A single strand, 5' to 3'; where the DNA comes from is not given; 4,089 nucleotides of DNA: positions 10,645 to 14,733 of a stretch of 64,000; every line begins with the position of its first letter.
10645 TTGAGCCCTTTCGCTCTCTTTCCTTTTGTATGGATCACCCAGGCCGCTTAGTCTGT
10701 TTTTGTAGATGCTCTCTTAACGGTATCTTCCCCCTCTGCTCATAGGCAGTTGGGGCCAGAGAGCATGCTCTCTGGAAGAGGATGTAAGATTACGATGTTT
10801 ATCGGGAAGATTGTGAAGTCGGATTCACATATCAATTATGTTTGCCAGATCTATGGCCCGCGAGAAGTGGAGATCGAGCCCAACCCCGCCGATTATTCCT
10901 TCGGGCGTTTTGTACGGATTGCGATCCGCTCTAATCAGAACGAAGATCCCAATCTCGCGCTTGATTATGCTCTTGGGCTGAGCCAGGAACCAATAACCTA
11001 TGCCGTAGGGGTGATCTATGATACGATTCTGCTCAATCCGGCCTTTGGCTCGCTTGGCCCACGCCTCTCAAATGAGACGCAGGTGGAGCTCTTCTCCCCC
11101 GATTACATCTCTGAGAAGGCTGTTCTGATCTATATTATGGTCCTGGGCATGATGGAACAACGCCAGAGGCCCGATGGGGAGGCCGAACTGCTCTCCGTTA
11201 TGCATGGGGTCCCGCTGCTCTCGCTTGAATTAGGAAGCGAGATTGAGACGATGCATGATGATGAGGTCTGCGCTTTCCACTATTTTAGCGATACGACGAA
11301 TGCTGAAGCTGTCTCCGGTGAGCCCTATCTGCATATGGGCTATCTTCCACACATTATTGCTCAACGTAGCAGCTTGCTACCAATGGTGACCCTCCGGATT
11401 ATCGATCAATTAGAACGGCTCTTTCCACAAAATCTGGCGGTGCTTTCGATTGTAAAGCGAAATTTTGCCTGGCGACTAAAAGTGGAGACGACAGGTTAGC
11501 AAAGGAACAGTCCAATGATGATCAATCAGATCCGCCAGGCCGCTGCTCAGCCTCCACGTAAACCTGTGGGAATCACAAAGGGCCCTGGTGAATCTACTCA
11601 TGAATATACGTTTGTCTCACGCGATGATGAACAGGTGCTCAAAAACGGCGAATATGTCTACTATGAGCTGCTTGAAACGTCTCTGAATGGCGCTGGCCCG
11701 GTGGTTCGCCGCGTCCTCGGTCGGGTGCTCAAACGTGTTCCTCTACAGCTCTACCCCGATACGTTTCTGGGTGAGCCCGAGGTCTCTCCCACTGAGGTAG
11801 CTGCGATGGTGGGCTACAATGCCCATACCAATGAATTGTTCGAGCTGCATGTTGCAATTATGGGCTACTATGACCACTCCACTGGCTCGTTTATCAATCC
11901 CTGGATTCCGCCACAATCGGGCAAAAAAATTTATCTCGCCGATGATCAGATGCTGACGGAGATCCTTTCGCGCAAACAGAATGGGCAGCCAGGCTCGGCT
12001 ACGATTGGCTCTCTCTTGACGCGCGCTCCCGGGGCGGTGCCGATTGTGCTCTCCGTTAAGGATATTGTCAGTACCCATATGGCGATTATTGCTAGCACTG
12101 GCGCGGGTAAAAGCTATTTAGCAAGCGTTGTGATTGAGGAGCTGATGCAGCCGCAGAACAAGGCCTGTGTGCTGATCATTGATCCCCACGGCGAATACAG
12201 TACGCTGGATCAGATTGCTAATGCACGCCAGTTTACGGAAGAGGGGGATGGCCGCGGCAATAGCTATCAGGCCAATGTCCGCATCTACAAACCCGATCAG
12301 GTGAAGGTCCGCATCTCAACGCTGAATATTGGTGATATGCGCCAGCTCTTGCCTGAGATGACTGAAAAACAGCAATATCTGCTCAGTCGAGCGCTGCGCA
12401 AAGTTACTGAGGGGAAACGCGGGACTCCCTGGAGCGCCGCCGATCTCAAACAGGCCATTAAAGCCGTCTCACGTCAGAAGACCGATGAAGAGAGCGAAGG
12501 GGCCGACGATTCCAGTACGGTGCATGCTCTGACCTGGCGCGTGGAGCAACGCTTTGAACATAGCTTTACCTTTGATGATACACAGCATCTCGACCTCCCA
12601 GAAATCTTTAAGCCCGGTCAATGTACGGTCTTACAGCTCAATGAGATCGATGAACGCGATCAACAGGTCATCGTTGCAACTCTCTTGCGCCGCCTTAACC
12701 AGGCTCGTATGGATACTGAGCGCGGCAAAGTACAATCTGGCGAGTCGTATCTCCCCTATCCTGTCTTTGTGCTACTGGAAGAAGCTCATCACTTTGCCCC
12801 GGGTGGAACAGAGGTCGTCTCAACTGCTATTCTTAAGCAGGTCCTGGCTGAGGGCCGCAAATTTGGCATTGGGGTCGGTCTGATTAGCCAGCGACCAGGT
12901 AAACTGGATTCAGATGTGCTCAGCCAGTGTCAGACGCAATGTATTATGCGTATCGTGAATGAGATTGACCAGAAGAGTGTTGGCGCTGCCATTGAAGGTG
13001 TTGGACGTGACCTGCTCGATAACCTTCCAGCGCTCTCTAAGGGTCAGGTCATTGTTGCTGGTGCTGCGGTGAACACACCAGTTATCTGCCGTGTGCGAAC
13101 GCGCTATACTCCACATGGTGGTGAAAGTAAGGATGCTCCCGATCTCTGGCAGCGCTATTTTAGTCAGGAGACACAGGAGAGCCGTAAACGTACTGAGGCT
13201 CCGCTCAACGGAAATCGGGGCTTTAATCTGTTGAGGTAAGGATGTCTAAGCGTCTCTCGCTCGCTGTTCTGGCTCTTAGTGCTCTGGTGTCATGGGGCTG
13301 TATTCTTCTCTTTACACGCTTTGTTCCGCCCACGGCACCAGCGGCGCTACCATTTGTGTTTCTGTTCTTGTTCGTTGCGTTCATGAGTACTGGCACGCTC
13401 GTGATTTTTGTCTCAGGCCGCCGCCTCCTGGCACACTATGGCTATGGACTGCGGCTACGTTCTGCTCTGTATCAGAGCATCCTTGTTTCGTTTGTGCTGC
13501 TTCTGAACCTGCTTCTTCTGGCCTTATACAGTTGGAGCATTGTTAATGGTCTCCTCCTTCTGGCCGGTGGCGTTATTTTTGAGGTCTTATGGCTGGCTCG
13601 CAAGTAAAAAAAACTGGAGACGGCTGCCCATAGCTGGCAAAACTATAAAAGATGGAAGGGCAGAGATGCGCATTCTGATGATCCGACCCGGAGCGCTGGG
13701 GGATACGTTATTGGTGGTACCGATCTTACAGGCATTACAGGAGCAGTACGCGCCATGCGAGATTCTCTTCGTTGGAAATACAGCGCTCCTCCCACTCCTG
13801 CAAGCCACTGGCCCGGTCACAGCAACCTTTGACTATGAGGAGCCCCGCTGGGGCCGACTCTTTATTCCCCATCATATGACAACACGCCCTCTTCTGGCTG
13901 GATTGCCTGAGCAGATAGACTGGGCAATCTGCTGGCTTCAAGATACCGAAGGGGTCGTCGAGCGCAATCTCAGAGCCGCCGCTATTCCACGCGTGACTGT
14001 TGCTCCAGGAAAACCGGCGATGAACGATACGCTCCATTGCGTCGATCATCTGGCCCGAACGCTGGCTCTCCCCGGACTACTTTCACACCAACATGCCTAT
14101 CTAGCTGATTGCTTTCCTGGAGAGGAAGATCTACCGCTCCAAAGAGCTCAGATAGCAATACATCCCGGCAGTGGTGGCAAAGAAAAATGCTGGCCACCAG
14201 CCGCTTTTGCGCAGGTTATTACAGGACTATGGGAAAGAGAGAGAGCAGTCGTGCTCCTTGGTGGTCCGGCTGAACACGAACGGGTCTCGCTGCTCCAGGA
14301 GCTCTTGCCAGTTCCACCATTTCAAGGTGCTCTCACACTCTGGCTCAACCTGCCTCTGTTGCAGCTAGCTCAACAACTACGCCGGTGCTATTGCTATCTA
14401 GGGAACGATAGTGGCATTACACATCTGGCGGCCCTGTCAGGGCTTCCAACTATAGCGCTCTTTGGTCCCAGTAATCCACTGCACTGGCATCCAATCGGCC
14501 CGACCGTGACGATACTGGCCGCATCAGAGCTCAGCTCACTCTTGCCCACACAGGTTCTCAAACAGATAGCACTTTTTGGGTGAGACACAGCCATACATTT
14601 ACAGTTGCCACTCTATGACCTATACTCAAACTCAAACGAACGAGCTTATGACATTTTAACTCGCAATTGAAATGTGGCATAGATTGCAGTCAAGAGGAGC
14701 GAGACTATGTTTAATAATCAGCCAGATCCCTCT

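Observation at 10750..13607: Three-gene cassette: unknown protein + HerA/FtsK-like ATPase + small 4-TM protein (candidate novel defence or DNA-processing module)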

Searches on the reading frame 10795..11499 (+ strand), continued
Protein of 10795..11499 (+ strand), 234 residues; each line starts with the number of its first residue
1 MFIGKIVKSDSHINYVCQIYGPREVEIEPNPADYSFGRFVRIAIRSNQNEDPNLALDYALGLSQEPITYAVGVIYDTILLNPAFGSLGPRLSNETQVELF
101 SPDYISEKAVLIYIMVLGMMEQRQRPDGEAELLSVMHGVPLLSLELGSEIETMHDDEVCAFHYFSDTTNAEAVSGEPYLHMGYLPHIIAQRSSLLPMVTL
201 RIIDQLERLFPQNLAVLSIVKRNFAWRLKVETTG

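Call 90: search_solved_structures(query=A3, max_evalue=10, show_alignments=1)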
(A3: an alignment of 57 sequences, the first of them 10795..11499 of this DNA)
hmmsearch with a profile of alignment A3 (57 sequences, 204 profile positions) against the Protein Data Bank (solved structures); distinct sequences matched with E-value up to 10: 0.

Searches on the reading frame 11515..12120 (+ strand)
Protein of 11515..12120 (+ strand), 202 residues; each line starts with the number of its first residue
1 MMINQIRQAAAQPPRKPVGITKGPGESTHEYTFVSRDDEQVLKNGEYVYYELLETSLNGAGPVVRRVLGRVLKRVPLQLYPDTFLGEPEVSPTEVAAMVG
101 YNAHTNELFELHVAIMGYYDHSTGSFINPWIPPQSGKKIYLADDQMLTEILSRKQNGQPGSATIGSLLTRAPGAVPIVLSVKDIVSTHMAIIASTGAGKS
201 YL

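Call 91: search_solved_structures(query=window:11515-12120:+, max_evalue=1, show_alignments=2)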
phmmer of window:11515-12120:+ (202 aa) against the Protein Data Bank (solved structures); distinct sequences matched with E-value up to 1: 2.
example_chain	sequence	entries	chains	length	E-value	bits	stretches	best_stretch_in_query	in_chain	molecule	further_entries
9x1l_A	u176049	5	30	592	9.7e-07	32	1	94-200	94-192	DNA helicase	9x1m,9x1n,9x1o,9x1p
4d2i_A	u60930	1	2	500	0.0091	19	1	124-200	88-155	HERA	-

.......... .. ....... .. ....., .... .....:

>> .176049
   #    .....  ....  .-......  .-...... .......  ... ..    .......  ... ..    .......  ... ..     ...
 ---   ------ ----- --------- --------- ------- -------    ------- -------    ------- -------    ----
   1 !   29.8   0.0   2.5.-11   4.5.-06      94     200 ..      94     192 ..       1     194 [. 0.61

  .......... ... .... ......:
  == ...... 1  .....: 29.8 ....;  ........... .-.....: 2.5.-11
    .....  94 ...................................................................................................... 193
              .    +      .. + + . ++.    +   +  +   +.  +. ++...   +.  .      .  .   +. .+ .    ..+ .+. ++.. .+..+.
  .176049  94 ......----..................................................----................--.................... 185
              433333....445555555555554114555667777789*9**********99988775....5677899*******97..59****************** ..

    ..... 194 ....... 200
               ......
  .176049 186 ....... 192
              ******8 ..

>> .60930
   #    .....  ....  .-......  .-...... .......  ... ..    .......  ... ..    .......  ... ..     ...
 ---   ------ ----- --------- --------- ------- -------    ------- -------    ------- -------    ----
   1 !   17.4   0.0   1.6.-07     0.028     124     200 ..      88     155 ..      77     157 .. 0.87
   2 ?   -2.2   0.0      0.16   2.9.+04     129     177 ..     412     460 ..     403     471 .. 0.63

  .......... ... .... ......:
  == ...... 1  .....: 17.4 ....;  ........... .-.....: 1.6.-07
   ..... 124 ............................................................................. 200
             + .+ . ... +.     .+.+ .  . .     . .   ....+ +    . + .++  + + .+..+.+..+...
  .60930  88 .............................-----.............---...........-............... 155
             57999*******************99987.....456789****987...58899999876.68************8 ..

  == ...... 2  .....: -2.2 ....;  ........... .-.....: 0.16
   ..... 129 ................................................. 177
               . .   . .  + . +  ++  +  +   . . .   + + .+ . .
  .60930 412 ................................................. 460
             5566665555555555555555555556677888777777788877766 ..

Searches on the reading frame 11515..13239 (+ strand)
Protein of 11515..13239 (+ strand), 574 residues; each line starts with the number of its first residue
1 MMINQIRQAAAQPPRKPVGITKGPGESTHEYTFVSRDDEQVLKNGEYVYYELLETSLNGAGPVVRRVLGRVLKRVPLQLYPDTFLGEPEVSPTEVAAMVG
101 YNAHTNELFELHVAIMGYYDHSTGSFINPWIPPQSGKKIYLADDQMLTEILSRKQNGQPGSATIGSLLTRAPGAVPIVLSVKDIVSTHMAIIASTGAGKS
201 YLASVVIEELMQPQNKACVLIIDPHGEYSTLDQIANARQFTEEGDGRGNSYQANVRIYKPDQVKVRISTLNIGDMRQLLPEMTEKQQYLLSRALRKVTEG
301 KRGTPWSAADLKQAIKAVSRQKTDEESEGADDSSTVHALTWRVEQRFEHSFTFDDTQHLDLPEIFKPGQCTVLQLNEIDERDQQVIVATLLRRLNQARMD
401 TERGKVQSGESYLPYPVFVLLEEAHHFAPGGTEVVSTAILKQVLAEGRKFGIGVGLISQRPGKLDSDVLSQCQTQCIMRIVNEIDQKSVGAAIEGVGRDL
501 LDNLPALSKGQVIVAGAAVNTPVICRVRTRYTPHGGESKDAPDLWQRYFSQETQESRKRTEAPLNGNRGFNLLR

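Call 3: search_protein_families(library=pfam, proteins=[window:11515-13239:+], max_evalue=0.1)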
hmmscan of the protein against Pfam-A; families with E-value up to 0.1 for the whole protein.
window:11515-13239:+ (574 aa): 8 families
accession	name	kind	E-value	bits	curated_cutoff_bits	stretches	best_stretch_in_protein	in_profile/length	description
PF01935.23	DUF87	-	4e-40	138.7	23.2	1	164-394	3-220/220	Helicase HerA, central domain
PF10412.15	TrwB_AAD_bind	-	0.00048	19.5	20.5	1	181-229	10-56/387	Type IV secretion-system coupling protein DNA-binding domain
PF12846.13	AAA_10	-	0.00064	19.3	27.5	1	186-242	21-79/362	AAA-like domain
PF05872.18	HerA_C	-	0.0018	17.4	22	1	416-497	257-340/502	Helicase HerA-like C-terminal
PF04851.21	ResIII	-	0.0024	18.2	22.5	1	187-224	24-61/164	Type III restriction enzyme, res subunit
PF13401.12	AAA_22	-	0.012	16.4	27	0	188-235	7-51/130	AAA domain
PF24883.2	NPHP3_N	-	0.014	16.1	24.8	1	190-220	26-56/164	Nephrocystin 3, N-terminal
PF00270.35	DEAD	-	0.026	14.7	26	0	176-228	9-57/167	DEAD/DEAH box helicase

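Call 4: search_protein_families(library=padloc, proteins=[window:11515-13239:+], max_evalue=0.1)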
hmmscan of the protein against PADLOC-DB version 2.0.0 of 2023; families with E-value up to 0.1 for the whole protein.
window:11515-13239:+ (574 aa): 20 families
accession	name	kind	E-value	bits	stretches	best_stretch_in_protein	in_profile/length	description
PDLC04105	HerA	-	5.2e-46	155.4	2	369-553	380-558/576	-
PDLC04103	HerA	-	1.1e-34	117.7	2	133-295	119-266/579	-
PDLC02185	HerA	-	2.5e-33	113.7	2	415-541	445-573/585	-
PDLC04102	HerA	-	5.4e-33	112.2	2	365-556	462-645/654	-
PDLC04098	HerA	-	6.2e-33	112.3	2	367-555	483-673/686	-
PDLC04100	HerA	-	5.6e-31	105.9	2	415-542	439-568/580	-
PDLC04106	HerA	-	4.3e-28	96.2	2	411-540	506-639/667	-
PDLC04097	HerA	-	9.6e-26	88.6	2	440-530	505-595/618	-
PDLC01055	HerA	-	5.5e-25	86.2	2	356-528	370-525/532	Type III coevolved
PDLC02188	HerA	-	8.9e-23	78.9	2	414-547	426-562/578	-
PDLC04140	mad8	-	3.2e-21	74.1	1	187-540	28-312/314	mads_8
PDLC04104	HerA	-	5e-17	59.7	1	415-555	219-361/379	-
PDLC02684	DndH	-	6.8e-09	31.8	1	184-460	1365-1637/1715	DndH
PDLC04101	HerA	-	1.5e-07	28.6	1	178-235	160-217/400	-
PDLC02685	DndH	-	1.6e-07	27.5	1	182-459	1330-1599/1678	DndH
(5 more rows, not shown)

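Call 5: search_protein_families(library=ncbifam, proteins=[window:11515-13239:+], max_evalue=0.1)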
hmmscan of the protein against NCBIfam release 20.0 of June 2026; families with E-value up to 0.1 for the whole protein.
window:11515-13239:+ (574 aa): 12 families
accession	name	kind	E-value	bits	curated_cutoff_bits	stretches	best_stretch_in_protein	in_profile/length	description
NF040819.1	helicase_HerA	equivalog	2.4e-63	214.5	970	2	409-559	396-549/561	DNA double-strand break repair helicase HerA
NF040937.1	HerA_Thermprot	equivalog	4.7e-44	150.6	800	1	125-548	89-482/487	DNA double-strand break repair helicase HerA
NF042943.1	HerA_antiphage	equivalog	1.8e-29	102.8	800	2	415-530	433-552/566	anti-phage-associated helicase HerA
NF042944.1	HerA_antiphage_2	equivalog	4.4e-23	81.9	850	2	415-546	427-561/576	anti-phage-associated helicase HerA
NF053655.1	CedD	equivalog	3e-21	75.7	600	2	417-528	421-526/527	DNA-translocating ATPase CedD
NF033849.1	ser_rich_anae_1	subfamily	6.4e-07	27.1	650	1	310-493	912-1103/1163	serine-rich protein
NF045975.1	VirB4_plasma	equivalog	1.9e-05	22.6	590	1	185-238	514-565/894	Mbov_0397 family ICE element conjugal transfer ATPase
TIGR03743.1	SXT_TraD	subfamily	0.00027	19.5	366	1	174-233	164-220/636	conjugative transfer system coupling protein TraD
NF041214.1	plasmid_TraB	equivalog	0.0043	15.6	800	1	186-324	248-365/639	plasmid transfer protein TraB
NF045971.1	conju_CD1110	equivalog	0.0052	15.1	325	1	179-236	408-464/752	VirB4-like conjugal transfer ATPase, CD1110 family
NF010340.0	PRK13768.1-2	equivalog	0.07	12.9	293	0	189-233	6-50/265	GTPase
NF010469.0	PRK13894.1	subfamily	0.081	12.2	508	0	181-228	142-191/320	conjugal transfer ATPase TrbB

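Call 12: search_solved_structures(query=window:11515-13239:+, max_evalue=0.001)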
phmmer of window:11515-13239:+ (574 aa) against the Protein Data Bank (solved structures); distinct sequences matched with E-value up to 0.001: 9.
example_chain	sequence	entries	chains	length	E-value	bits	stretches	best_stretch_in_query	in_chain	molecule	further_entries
9x1l_A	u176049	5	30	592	4e-50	174.2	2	407-559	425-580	DNA helicase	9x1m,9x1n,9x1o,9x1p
4d2i_A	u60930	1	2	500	1.4e-35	126.2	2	287-546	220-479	HERA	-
8wiv_A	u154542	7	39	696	2.1e-24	89.3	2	407-535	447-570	Helicase HerA central domain-containing protein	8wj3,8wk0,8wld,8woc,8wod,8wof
8xau_A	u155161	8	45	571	6.9e-20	74.4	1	368-546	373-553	ATP-binding protein | HerA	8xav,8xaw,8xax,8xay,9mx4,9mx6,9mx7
8j4u_M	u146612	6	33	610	9.2e-19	70.7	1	414-541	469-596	Nucleoside triphosphate hydrolase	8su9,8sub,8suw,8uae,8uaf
9c1m_M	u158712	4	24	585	8.3e-17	64.2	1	414-528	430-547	ATP-binding protein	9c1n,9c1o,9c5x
8ziq_M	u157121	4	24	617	3e-16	62.4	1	409-525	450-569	HerA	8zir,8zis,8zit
8yho_A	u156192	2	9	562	1.3e-13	53.7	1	415-528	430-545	DUF87 domain-containing protein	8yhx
8wet_A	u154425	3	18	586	0.00075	21.5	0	418-489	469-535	TdpA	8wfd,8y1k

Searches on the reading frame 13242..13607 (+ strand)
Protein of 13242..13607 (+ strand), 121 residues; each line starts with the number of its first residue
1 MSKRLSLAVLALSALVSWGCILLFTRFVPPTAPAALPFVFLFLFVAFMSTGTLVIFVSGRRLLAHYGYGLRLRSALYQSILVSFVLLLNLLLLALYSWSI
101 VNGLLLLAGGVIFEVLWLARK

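Call 3: search_protein_families(library=pfam, proteins=[window:13242-13607:+], max_evalue=0.1)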
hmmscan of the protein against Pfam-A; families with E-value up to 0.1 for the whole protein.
window:13242-13607:+ (121 aa): 0 families

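Call 4: search_protein_families(library=padloc, proteins=[window:13242-13607:+], max_evalue=0.1)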
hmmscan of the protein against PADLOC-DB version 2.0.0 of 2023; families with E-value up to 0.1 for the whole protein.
window:13242-13607:+ (121 aa): 0 families

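Call 5: search_protein_families(library=ncbifam, proteins=[window:13242-13607:+], max_evalue=0.1)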
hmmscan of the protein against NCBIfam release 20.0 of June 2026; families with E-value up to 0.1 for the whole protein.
window:13242-13607:+ (121 aa): 0 families

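Call 96: predict_structure(protein=window:13242-13607:+)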
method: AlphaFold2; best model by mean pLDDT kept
length: 121 residues; sequences in the alignment: 1
mean_pLDDT: 75.0   pTM: 0.47
mean pLDDT of the five models: 75.0, 69.7, 67.7, 64.3, 59.2
residues with pLDDT >= 90: 10; 70-90: 80; 50-70: 31; < 50: 0
segments of 3 or more residues with pLDDT < 50: none
pLDDT, mean of each block of 10 residues (from residue 1): 70 75 65 63 77 78 72 74 77 75 83 93 74
secondary structure, 60 per line:
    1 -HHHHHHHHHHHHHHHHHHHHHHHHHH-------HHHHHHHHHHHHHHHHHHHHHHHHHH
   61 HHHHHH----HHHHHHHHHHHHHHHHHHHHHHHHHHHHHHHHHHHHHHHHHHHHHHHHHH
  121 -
elements in order: H2-27 H35-66 H71-120

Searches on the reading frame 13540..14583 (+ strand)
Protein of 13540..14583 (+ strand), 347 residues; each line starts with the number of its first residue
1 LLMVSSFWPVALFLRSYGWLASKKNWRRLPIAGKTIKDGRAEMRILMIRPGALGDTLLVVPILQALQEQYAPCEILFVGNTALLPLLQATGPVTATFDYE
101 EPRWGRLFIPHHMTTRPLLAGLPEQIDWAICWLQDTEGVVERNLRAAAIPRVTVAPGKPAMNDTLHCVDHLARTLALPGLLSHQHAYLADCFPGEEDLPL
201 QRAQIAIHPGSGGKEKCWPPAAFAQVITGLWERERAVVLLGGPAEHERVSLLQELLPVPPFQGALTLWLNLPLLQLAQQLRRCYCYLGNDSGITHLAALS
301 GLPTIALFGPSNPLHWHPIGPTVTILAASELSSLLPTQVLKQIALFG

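Call 3: search_protein_families(library=pfam, proteins=[window:13540-14583:+], max_evalue=0.1)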
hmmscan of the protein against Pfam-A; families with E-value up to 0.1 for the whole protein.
window:13540-14583:+ (347 aa): 1 family
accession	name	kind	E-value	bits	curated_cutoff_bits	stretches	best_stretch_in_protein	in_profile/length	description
PF01075.23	Glyco_transf_9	-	7.8e-24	84.8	22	1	193-328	102-229/247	Glycosyltransferase family 9 (heptosyltransferase)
